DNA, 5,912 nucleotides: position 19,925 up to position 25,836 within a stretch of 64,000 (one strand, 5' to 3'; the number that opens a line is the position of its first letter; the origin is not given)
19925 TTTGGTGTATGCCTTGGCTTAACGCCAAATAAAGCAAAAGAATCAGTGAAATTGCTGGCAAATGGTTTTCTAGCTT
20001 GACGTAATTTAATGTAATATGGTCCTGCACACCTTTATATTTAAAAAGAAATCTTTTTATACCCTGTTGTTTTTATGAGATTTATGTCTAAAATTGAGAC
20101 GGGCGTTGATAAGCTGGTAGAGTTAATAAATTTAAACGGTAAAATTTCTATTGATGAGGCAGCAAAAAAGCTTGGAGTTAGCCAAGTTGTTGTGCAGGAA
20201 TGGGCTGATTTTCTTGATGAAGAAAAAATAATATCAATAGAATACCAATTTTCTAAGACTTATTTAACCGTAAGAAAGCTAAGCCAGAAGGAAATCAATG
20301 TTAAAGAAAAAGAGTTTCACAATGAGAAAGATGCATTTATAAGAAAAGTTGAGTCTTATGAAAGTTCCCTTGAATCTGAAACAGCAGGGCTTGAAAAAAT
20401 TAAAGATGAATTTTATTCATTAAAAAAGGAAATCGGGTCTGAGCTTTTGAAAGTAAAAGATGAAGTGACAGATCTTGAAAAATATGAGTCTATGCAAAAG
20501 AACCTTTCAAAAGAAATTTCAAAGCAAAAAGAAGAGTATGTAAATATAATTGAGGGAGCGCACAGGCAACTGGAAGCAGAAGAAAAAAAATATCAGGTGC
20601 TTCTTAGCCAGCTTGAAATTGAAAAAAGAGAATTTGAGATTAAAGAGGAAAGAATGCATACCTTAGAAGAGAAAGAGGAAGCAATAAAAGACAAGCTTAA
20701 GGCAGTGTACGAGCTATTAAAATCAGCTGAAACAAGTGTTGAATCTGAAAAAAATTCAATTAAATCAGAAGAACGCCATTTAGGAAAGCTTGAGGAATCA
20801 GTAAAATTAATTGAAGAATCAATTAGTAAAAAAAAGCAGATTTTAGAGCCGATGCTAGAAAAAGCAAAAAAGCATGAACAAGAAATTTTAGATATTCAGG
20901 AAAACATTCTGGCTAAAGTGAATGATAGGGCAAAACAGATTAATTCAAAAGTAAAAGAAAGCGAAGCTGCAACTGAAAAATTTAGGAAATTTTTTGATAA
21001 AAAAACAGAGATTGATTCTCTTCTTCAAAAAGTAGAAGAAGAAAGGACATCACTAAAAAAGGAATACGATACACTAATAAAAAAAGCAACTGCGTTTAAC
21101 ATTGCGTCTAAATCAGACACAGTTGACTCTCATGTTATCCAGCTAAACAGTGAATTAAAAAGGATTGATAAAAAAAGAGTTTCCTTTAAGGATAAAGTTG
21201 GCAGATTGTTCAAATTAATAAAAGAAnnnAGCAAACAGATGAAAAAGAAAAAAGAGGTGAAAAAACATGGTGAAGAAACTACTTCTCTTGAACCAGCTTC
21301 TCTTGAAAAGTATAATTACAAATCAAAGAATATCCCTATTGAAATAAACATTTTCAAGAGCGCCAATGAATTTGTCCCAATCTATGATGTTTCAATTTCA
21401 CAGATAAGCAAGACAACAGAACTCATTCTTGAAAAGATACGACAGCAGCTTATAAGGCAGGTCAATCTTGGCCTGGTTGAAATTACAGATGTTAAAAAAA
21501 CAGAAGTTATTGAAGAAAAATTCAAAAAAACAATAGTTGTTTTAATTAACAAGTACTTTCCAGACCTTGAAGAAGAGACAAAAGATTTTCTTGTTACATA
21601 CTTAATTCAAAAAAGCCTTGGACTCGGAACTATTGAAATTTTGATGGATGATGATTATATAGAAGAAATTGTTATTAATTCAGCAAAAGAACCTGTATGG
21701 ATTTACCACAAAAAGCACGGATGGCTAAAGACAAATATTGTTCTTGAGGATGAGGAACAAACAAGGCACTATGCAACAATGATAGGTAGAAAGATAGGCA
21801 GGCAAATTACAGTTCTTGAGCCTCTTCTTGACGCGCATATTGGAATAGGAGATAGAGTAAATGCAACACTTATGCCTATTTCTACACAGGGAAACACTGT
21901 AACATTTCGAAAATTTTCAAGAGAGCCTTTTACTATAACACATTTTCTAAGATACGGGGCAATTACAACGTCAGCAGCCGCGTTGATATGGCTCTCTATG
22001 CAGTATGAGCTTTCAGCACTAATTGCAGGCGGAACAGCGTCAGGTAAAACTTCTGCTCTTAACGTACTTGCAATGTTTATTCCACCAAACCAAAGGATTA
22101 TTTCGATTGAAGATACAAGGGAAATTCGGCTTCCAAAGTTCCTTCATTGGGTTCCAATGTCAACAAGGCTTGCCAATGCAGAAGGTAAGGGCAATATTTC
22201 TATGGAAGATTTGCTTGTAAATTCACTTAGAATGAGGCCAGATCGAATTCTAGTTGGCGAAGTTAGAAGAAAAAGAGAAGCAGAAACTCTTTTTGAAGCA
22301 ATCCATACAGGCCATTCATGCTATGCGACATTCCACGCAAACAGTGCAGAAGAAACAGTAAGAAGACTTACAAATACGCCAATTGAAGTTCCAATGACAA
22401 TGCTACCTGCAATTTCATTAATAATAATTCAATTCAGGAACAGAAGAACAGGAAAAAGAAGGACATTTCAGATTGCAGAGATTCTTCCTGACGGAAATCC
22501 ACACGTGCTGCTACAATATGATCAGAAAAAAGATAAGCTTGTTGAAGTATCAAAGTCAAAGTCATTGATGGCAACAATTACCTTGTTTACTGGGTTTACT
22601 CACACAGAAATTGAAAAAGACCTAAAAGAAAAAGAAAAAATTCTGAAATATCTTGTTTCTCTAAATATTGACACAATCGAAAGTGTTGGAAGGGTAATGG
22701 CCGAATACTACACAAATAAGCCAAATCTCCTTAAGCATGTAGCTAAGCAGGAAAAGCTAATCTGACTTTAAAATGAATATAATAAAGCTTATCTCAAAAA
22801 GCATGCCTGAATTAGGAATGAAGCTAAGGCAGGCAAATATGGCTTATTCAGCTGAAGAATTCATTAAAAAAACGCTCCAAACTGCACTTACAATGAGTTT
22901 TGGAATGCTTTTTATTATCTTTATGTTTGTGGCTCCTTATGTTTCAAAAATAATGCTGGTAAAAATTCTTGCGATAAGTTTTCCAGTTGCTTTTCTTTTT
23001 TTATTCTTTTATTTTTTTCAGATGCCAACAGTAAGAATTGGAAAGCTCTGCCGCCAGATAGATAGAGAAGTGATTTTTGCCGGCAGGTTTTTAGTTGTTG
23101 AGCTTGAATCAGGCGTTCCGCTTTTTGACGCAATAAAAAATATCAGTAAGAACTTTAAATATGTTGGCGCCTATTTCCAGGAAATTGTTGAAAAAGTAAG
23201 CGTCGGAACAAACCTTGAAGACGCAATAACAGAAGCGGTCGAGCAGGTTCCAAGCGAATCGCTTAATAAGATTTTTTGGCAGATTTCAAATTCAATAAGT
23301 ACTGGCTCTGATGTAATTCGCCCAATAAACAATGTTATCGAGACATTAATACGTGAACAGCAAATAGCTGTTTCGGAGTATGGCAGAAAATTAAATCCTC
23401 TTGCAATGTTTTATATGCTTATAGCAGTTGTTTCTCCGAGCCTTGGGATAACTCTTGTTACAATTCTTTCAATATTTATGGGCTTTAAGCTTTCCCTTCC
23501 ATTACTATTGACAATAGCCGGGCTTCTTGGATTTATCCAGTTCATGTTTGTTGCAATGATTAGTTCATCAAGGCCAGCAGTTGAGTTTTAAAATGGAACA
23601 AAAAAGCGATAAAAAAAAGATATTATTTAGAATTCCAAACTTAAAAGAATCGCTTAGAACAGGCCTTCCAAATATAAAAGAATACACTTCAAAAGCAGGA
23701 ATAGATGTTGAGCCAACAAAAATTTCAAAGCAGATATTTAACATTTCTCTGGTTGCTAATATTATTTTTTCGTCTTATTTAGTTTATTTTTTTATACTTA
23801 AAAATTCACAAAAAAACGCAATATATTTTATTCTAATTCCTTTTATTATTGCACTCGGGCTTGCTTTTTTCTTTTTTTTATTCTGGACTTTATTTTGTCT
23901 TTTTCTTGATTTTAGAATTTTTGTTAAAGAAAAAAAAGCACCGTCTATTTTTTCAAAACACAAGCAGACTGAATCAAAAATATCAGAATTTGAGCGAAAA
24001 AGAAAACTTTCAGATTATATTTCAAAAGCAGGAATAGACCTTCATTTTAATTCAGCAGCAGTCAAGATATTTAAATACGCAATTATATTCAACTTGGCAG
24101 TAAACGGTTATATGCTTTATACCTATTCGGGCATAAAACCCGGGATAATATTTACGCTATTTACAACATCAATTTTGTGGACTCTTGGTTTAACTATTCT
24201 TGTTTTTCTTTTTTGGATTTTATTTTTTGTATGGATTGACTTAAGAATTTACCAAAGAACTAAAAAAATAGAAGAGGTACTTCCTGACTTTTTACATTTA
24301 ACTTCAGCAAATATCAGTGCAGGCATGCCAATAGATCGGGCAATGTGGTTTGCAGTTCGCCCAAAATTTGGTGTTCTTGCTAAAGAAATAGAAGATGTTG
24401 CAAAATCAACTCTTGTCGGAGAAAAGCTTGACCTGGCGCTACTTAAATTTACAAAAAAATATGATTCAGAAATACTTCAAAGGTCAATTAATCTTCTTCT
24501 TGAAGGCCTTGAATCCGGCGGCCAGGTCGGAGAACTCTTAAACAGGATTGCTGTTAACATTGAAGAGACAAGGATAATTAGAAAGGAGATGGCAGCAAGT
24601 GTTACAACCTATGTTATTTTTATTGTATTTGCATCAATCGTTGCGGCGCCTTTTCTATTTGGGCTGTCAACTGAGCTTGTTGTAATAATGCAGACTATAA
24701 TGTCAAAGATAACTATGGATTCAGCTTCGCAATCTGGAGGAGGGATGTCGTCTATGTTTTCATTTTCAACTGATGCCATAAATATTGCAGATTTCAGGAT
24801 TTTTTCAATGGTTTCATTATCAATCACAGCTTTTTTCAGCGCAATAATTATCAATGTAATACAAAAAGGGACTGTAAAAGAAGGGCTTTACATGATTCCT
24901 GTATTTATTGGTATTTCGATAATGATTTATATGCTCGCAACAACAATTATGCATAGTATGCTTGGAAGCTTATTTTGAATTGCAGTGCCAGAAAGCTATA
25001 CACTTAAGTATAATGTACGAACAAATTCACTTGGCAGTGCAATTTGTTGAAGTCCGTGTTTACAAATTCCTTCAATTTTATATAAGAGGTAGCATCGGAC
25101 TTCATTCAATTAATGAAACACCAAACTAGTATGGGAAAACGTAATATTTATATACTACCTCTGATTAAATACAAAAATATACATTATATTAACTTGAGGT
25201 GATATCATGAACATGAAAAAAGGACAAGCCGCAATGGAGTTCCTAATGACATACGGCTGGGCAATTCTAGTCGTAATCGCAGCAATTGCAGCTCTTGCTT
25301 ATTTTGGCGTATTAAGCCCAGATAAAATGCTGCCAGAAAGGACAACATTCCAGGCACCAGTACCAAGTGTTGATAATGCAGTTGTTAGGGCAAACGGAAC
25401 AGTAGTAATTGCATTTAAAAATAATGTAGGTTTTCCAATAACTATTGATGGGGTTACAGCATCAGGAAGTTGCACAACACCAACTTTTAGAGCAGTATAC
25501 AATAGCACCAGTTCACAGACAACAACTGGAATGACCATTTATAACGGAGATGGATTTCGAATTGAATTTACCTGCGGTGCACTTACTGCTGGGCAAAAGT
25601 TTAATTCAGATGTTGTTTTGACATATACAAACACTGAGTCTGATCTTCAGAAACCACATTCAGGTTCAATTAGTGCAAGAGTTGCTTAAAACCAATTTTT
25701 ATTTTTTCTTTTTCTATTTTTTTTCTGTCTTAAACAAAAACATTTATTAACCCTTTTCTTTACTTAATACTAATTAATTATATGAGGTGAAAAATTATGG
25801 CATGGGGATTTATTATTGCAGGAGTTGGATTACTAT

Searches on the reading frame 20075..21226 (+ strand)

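Call 34: search_protein_families(library=ncbifam, proteins=[window:20075-21226:+], max_evalue=0.00001)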
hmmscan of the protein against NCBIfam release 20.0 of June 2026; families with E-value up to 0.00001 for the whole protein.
window:20075-21226:+ (384 aa): 1 family
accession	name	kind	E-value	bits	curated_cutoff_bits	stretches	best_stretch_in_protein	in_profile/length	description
TIGR02168.1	SMC_prok_B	equivalog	3.4e-06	25.1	567.35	1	65-337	228-492/1181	chromosome segregation protein SMC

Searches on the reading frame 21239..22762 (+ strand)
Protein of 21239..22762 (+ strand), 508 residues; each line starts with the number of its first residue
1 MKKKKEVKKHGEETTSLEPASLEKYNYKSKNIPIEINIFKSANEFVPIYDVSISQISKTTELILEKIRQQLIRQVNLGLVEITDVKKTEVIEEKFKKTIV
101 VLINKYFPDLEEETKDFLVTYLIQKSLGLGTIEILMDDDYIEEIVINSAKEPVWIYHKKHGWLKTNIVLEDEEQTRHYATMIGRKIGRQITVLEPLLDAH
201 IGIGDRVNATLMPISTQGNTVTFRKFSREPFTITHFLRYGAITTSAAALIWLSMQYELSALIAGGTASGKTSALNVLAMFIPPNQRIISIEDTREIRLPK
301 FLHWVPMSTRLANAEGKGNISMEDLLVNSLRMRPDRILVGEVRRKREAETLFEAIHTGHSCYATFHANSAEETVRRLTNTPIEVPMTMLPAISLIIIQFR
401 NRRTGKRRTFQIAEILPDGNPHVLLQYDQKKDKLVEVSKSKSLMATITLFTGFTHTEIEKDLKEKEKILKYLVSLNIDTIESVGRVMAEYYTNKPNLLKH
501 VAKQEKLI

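Call 34: search_protein_families(library=ncbifam, proteins=[window:21239-22762:+], max_evalue=0.00001)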
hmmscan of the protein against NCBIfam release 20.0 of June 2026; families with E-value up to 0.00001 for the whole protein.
window:21239-22762:+ (508 aa): 17 families
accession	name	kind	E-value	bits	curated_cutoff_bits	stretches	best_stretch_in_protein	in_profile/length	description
NF058587.1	archaellum_moto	equivalog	3.5e-75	253.7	550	1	29-491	52-518/527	archaellum flagellar ATPase motor FlaI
TIGR03819.1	heli_sec_ATPase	hypoth_equivalog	6.1e-58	196.6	373.15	1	120-378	43-298/340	TadA family conjugal transfer-associated ATPase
NF053672.1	bindosome_BasE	exception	1.6e-48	165.7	1000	1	33-493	48-510/512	bindosome assembly system ATPase subunit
TIGR02788.1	VirB11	equivalog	7e-41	140.2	249.95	2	250-379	137-264/308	P-type DNA transfer ATPase VirB11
TIGR02782.1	TrbB_P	equivalog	2.1e-33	115.9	304.55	1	131-413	13-291/303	P-type conjugative transfer ATPase TrbB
NF010475.0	PRK13900.1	equivalog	2.6e-29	102.3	389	1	260-386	163-288/333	type IV secretion system ATPase VirB11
NF010469.0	PRK13894.1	subfamily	1.9e-28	99.7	508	1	125-379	21-266/320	conjugal transfer ATPase TrbB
NF010407.0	PRK13833.1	subfamily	5.3e-24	85.2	499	1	131-387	21-269/323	conjugal transfer protein TrbB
NF041000.1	ATPase_ComGA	equivalog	3.6e-20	72.1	300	1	260-383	131-248/267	competence type IV pilus ATPase ComGA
NF010425.0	PRK13851.1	equivalog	3.7e-20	72.1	461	1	256-374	161-277/344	type IV secretion system protein VirB11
NF007755.0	PRK10436.1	equivalog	7.6e-16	57.8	617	1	260-403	222-357/465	type II secretion system protein GspE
TIGR02538.1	type_IV_pilB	equivalog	2e-15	56.4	675.65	1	261-404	320-455/564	type IV-A pilus assembly ATPase PilB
TIGR01420.1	pilT_fam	subfamily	7.8e-15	54.9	319.1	1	261-379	126-241/343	PilT/PilU family type 4a pilus ATPase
TIGR02533.1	type_II_gspE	equivalog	2.1e-11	43.2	630.25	1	260-401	246-379/486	type II secretion system ATPase GspE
TIGR02525.1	plasmid_TraJ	equivalog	4.5e-11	42.3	368.3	1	260-409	152-307/372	plasmid transfer ATPase TraJ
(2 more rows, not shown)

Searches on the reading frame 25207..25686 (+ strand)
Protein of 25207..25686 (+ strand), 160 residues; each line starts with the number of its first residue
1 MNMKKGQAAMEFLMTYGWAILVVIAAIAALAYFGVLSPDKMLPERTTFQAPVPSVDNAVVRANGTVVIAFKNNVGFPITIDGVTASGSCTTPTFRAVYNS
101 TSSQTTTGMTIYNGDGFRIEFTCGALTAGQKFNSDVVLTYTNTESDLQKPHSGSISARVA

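Call 34: search_protein_families(library=ncbifam, proteins=[window:25207-25686:+], max_evalue=0.00001)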
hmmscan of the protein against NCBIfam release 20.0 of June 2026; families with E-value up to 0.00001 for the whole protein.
window:25207-25686:+ (160 aa): 0 families
